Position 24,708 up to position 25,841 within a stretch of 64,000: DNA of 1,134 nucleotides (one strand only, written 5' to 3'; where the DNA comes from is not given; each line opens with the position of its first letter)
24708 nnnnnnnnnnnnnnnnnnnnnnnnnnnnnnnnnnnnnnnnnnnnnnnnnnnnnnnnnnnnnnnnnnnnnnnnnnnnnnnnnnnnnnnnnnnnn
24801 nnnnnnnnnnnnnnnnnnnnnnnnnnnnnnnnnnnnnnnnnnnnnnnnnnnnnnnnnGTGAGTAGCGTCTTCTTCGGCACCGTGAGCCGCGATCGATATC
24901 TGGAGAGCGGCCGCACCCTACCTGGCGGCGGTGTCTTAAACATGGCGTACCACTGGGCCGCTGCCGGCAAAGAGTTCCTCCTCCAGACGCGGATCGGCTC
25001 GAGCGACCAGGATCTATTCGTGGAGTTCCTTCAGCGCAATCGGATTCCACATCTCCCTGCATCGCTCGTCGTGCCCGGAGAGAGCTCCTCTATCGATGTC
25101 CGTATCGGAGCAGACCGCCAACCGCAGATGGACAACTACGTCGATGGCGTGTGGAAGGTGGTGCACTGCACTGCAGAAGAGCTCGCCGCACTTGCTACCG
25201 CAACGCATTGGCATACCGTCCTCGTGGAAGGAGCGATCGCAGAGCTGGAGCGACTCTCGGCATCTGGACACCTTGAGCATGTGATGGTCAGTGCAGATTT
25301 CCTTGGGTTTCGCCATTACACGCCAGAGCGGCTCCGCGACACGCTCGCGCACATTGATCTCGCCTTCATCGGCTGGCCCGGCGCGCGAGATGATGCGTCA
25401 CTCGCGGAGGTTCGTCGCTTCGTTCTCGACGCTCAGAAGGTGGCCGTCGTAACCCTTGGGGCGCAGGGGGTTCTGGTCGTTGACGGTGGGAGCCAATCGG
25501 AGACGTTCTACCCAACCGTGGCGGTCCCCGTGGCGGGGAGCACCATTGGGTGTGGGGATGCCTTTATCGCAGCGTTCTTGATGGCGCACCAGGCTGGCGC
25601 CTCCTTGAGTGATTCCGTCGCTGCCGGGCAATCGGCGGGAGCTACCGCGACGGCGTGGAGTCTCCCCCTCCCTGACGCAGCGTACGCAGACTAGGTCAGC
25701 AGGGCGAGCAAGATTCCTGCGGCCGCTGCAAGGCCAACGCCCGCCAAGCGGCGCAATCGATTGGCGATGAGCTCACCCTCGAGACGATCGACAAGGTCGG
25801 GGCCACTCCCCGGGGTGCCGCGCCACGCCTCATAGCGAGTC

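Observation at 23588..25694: Three-gene + strand module (CoA-binding protein, unrecognisable 248-aa protein, PfkB kinase) inside a minus-strand housekeeping block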

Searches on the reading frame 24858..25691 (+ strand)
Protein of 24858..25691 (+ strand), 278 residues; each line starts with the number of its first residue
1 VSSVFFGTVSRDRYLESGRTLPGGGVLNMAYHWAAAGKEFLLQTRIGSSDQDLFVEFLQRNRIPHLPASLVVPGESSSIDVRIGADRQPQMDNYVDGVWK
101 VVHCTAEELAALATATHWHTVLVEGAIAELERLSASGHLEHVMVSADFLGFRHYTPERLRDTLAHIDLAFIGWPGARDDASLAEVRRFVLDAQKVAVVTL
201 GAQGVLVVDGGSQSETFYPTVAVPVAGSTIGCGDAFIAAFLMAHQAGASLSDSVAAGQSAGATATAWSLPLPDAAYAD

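Call 3: search_protein_families(library=pfam, proteins=[window:24858-25691:+], max_evalue=1)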
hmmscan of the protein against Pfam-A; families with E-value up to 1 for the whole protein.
window:24858-25691:+ (278 aa): 2 families
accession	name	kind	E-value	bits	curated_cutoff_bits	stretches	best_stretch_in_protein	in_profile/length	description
PF00294.29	PfkB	-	1.1e-13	51.7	25.8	1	181-264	204-289/302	pfkB family carbohydrate kinase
PF01678.24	DAP_epimerase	-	0.22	12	34.7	1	200-265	37-102/121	Diaminopimelate epimerase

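Call 4: search_protein_families(library=ncbifam, proteins=[window:24858-25691:+], max_evalue=1)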
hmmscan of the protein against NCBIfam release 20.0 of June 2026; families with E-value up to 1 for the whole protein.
window:24858-25691:+ (278 aa): 18 families
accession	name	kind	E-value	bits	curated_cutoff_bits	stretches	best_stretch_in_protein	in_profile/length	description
NF007321.0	PRK09813.1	equivalog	9.8e-18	64.6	247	1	12-263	13-253/261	fructoselysine 6-kinase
TIGR03168.1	1-PFK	subfamily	1.6e-11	43.6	216.4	1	183-265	203-282/305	hexose kinase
TIGR04382.1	myo_inos_iolC_N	equivalog_domain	2.3e-09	37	300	1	179-264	206-289/309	5-dehydro-2-deoxygluconokinase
TIGR03828.1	pfkB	equivalog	1.1e-08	34.5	292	1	185-265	205-282/305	1-phosphofructokinase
NF007632.0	PRK10294.1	equivalog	2e-07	30.6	353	1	193-265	218-287/310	6-phosphofructokinase II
TIGR02152.1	D_ribokin_bact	equivalog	4.1e-07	29.6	299.65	1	192-263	211-279/298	ribokinase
NF041164.1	NucKinThplmales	equivalog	1.5e-05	24.4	450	1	191-259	200-266/295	nucleoside kinase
NF041332.1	KDG_KDGal_kin_Halo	equivalog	3.9e-05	23.2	440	1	194-262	224-289/320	bifunctional 2-dehydro-3-deoxygluconokinase/2-dehydro-3-deoxygalactonokinase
NF006957.1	PRK09434.1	equivalog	6e-05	22.7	450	1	192-265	211-287/302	fructokinase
NF053626.1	RibKinHalex1628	equivalog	0.00014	21.5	330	1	96-265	111-273/293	ATP-dependent ribose-1-phosphate kinase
NF008353.0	PRK11142.1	equivalog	0.00073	19.1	341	1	194-264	216-283/307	ribokinase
TIGR02198.1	rfaE_dom_I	equivalog_domain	0.00077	18.7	345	1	194-263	228-295/315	D-glycero-beta-D-manno-heptose-7-phosphate kinase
NF047869.1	myo_kin_aldol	exception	0.0021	16.5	600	1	180-263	227-310/586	bifunctional 5-dehydro-2-deoxygluconokinase/5-dehydro-2-deoxyphosphogluconate aldolase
NF041320.1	pfkB_Halo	equivalog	0.01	15.3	400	1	195-260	210-272/302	1-phosphofructokinase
NF049991.1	TagKinase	equivalog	0.028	13.2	420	1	197-271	230-302/321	tagatose kinase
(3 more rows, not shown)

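Call 40: search_solved_structures(query=window:24858-25691:+, max_evalue=0.001, show_alignments=2)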
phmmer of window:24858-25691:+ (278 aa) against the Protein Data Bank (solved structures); distinct sequences matched with E-value up to 0.001: 6.
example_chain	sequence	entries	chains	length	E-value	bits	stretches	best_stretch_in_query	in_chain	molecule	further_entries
6wb7_A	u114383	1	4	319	1.5e-05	27.6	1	166-265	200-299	Acarbose 7(IV)-phosphotransferase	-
3uqe_A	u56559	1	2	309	6.7e-05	25.4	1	193-265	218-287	6-phosphofructokinase isozyme 2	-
3cqd_A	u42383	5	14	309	0.00015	24.2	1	193-265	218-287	6-phosphofructokinase isozyme 2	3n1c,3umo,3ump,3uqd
8rf7_A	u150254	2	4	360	0.00038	22.9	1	192-260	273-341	Adenosine kinase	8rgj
2abq_A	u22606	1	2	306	0.00039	22.9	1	171-268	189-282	fructose 1-phosphate kinase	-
3ubo_A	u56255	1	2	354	0.001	21.6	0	118-263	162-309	adenosine kinase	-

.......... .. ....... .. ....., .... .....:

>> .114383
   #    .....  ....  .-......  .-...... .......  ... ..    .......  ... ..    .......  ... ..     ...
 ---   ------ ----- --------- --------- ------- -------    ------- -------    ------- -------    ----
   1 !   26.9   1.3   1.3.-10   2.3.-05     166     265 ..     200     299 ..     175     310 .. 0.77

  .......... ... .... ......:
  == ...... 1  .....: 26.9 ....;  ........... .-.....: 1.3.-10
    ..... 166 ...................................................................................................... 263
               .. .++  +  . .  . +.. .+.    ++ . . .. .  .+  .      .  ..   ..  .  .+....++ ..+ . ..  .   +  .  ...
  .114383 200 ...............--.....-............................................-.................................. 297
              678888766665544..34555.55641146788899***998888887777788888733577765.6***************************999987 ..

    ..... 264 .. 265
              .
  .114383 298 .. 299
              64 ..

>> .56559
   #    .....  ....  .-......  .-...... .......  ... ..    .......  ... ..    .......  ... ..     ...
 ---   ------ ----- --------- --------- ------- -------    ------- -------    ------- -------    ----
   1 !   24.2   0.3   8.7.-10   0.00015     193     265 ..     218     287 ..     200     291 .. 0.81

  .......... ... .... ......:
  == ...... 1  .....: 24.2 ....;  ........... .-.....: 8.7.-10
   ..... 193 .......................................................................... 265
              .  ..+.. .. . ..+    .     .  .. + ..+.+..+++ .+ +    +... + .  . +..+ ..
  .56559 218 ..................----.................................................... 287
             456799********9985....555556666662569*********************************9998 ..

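Call 69: search_protein_families(library=padloc, proteins=[window:24858-25691:+], max_evalue=0.01)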
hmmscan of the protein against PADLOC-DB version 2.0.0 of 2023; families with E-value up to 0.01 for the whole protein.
window:24858-25691:+ (278 aa): 0 families

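Call 79: find_homologous_proteins(query=window:24858-25691:+, max_evalue=0.001)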
Query window:24858-25691:+ (278 aa): 1035 proteins with E <= 0.001 among 8000 candidates; the best 120 are listed.
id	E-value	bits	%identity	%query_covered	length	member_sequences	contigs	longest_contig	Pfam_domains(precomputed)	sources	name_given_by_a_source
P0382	9.2e-180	614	100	100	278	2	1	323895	PF00294.30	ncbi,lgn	-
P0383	7.5e-174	594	97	100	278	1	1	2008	PF00294.30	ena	-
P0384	1.7e-173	593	96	100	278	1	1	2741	PF00294.30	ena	-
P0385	1.4e-167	574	92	100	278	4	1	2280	PF00294.30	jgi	jgi:fructoselysine 6-kinase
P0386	4.1e-165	566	91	99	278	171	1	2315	PF00294.30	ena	-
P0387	9.1e-165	564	92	99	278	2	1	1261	PF00294.30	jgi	jgi:sugar/nucleoside kinase (ribokinase family)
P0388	4.1e-163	559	89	99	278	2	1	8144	PF00294.30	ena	-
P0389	5.3e-162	555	92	97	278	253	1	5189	PF00294.30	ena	-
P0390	6.5e-162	555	89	100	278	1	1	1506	PF00294.30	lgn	-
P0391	1.8e-161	554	89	99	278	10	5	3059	PF00294.30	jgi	jgi:sugar/nucleoside kinase (ribokinase family)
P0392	3.1e-160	550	87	100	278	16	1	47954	PF00294.30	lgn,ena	-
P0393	2.1e-157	540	86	99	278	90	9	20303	PF00294.30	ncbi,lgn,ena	-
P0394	5.3e-157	539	87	99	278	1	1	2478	PF00294.30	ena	-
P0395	5.9e-157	539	87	99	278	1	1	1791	PF00294.30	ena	-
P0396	6.1e-157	539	87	99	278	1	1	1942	PF00294.30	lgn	-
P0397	8.2e-157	538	87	99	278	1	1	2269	PF00294.30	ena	-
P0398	3.0e-156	537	86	100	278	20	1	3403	PF00294.30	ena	-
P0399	1.1e-155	535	86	99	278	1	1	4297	PF00294.30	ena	-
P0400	1.2e-155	534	86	100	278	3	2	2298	PF00294.30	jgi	-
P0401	1.4e-155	534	87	99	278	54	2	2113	PF00294.30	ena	-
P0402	1.4e-155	534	87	99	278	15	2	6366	PF00294.30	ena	-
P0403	2.3e-155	534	86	100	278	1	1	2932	PF00294.30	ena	-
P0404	3.2e-155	533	97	90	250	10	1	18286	PF00294.30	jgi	jgi:sugar/nucleoside kinase (ribokinase family)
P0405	5.7e-155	532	86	100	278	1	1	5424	PF00294.30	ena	-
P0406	6.9e-155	532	86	99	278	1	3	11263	PF00294.30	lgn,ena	-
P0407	1.8e-154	531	85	100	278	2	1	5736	PF00294.30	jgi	-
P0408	1.8e-154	531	85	100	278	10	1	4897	PF00294.30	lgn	-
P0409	2.2e-154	530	86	99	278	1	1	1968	PF00294.30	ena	-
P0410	4.7e-154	529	85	100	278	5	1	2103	PF00294.30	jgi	-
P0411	6.8e-154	529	86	99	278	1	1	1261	PF00294.30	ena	-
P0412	7.9e-154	529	86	99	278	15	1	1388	PF00294.30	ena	-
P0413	1.7e-153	527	85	99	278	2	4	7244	PF00294.30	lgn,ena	-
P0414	5.0e-152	523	84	99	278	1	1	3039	PF00294.30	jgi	-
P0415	1.7e-151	521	85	100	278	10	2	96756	PF00294.30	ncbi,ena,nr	ncbi:MAG: hypothetical protein EBR48_03910 [bacterium]|nr:hypothetical protein [Candidatus Aquidulci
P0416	2.2e-151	521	84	99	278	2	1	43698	PF00294.30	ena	-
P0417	2.2e-151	521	83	99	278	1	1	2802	PF00294.30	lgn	-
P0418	4.3e-150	516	93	89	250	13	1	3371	PF00294.30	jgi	jgi:sugar/nucleoside kinase (ribokinase family)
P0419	1.3e-149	515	83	99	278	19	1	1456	PF00294.30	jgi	-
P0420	2.8e-149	514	83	100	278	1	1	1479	PF00294.30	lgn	-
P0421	3.9e-149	513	83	100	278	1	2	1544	PF00294.30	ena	-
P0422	5.0e-149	513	83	100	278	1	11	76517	PF00294.30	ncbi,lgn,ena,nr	ncbi:MAG: hypothetical protein EBX81_04620 [bacterium]|nr:hypothetical protein [Candidatus Aquidulci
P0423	5.4e-149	513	81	100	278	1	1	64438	PF00294.30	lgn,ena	-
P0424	8.2e-149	512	83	100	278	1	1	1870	PF00294.30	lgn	-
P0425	9.9e-149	512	83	100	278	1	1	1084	PF00294.30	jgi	-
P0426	1.3e-148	511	83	100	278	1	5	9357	PF00294.30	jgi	jgi:fructoselysine 6-kinase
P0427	1.4e-148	511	83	100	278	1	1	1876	PF00294.30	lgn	-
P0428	1.4e-148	511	83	100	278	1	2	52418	PF00294.30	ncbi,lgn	ncbi:MAG: hypothetical protein RIS62_760 [Chloroflexota bacterium]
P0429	1.7e-148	511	83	100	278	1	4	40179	PF00294.30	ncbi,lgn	ncbi:MAG: PfkB family carbohydrate kinase [Candidatus Limnocylindrus sp.]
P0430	2.8e-148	510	82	100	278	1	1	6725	PF00294.30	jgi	jgi:fructoselysine 6-kinase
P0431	3.5e-148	510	82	100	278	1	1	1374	PF00294.30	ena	-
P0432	3.6e-148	510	82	100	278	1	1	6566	PF00294.30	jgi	jgi:fructoselysine 6-kinase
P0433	4.5e-148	510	82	100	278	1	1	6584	PF00294.30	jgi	jgi:fructoselysine 6-kinase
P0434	5.2e-148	509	83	100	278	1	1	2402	PF00294.30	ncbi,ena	-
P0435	9.8e-148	509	82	100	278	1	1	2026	PF00294.30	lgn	-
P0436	1.3e-146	505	91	89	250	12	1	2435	PF00294.30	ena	-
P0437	2.1e-146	504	82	99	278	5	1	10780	PF00294.30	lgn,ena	-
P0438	2.5e-145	501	80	100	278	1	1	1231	PF00294.30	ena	-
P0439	4.2e-142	490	78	99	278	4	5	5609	PF00294.30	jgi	jgi:fructoselysine 6-kinase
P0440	1.2e-135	469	85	89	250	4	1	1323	PF00294.30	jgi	jgi:sugar/nucleoside kinase (ribokinase family)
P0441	3.4e-134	464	74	100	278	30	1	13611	PF00294.30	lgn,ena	-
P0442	1.8e-133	462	76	99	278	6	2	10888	PF00294.30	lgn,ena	-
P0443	7.6e-131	453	82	90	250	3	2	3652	PF00294.30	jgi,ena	jgi:sugar/nucleoside kinase (ribokinase family)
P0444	1.4e-122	426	72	100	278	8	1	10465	PF00294.30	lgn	-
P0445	1.3e-115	403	72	92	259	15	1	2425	PF00294.30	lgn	-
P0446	2.4e-107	376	58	99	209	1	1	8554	PF00294.30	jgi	jgi:sugar/nucleoside kinase (ribokinase family)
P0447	4.3e-106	372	91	67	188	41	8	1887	PF00294.30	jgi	jgi:sugar/nucleoside kinase (ribokinase family)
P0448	4.0e-97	343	84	68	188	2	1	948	PF00294.30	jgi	jgi:fructoselysine 6-kinase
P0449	8.7e-91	322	54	99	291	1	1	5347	PF00294.30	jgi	jgi:fructoselysine 6-kinase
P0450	1.0e-89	318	55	98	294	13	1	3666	PF00294.30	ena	-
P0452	5.0e-88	313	54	98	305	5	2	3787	PF00294.30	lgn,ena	-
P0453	5.7e-88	313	54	98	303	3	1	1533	PF00294.30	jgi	jgi:sugar/nucleoside kinase (ribokinase family)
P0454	6.3e-88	312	55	98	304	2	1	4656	PF00294.30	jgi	jgi:sugar/nucleoside kinase (ribokinase family)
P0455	1.6e-87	311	53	99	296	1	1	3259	PF00294.30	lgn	-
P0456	1.7e-87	311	53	99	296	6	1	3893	PF00294.30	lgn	-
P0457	1.7e-87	311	54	98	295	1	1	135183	PF00294.30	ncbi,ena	-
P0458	2.2e-87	311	53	98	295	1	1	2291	PF00294.30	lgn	-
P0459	2.8e-87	310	54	98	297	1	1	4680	PF00294.30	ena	-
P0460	3.0e-87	310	54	99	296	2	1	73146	PF00294.30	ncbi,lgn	-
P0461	9.3e-87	309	53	98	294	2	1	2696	PF00294.30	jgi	jgi:sugar/nucleoside kinase (ribokinase family)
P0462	3.7e-86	307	54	98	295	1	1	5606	PF00294.30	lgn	-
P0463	3.9e-86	307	52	98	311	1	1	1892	PF00294.30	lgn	-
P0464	4.0e-86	307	53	98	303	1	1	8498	PF00294.30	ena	-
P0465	7.1e-86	306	53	98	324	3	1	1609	PF00294.30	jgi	jgi:sugar/nucleoside kinase (ribokinase family)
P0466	7.2e-86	306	53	98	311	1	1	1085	PF00294.30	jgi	-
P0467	7.5e-86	306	53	99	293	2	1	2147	PF00294.30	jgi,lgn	jgi:sugar/nucleoside kinase (ribokinase family)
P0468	9.5e-86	305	51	99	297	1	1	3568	PF00294.30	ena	-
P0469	1.9e-85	304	52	100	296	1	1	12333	PF00294.30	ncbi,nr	ncbi:MAG: PfkB domain protein [Chloroflexi bacterium]|nr:PfkB domain protein [Chloroflexota bacteriu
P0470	2.3e-85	304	53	97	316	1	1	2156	PF00294.30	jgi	jgi:fructoselysine 6-kinase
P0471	7.3e-85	302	54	99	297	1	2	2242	PF00294.30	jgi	jgi:sugar/nucleoside kinase (ribokinase family)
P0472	8.7e-85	302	52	98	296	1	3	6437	PF00294.30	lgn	-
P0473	1.1e-84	302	52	98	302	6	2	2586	PF00294.30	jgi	jgi:sugar/nucleoside kinase (ribokinase family)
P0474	1.1e-84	302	53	99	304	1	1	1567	PF00294.30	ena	-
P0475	1.4e-84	301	52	98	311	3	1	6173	PF00294.30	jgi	jgi:sugar/nucleoside kinase (ribokinase family)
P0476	1.5e-84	301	52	98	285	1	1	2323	PF00294.30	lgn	-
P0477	2.5e-84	301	52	98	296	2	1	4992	PF00294.30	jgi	jgi:sugar/nucleoside kinase (ribokinase family)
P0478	3.7e-84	300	53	98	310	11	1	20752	PF00294.30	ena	-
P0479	4.0e-84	300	55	99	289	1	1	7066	PF00294.30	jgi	jgi:sugar/nucleoside kinase (ribokinase family)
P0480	6.0e-84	299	52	99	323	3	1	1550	PF00294.30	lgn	-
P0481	6.9e-84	299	53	100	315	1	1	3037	PF00294.30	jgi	jgi:sugar/nucleoside kinase (ribokinase family)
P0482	8.9e-84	299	54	99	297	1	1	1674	PF00294.30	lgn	-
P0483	9.3e-84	299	55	99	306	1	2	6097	PF00294.30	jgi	jgi:sugar/nucleoside kinase (ribokinase family)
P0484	1.2e-83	298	53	97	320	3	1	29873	PF00294.30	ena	-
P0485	1.3e-83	298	56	99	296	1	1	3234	PF00294.30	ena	-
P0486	1.4e-83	298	55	99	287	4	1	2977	PF00294.30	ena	-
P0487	1.7e-83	298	54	99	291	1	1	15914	PF00294.30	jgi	jgi:sugar/nucleoside kinase (ribokinase family)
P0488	2.4e-83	297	52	98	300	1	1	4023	PF00294.30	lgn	-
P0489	3.0e-83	297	54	99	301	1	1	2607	PF00294.30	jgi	jgi:sugar/nucleoside kinase (ribokinase family)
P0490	4.3e-83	297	50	100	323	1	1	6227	PF00294.30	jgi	jgi:fructoselysine 6-kinase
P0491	6.0e-83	296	52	99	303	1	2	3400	PF00294.30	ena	-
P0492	6.0e-83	296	50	100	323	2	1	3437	PF00294.30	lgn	-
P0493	7.7e-83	296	55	99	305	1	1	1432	PF00294.30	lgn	-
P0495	8.1e-83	296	53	99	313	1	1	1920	PF00294.30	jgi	jgi:sugar/nucleoside kinase (ribokinase family)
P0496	8.4e-83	296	54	99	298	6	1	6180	PF00294.30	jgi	jgi:sugar/nucleoside kinase (ribokinase family)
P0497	8.8e-83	296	54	99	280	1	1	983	PF00294.30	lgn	-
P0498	9.3e-83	296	52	99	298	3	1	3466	PF00294.30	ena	-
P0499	1.2e-82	295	55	99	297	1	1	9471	PF00294.30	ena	-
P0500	1.3e-82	295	54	98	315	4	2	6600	PF00294.30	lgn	-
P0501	1.6e-82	295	53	99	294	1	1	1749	PF00294.30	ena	-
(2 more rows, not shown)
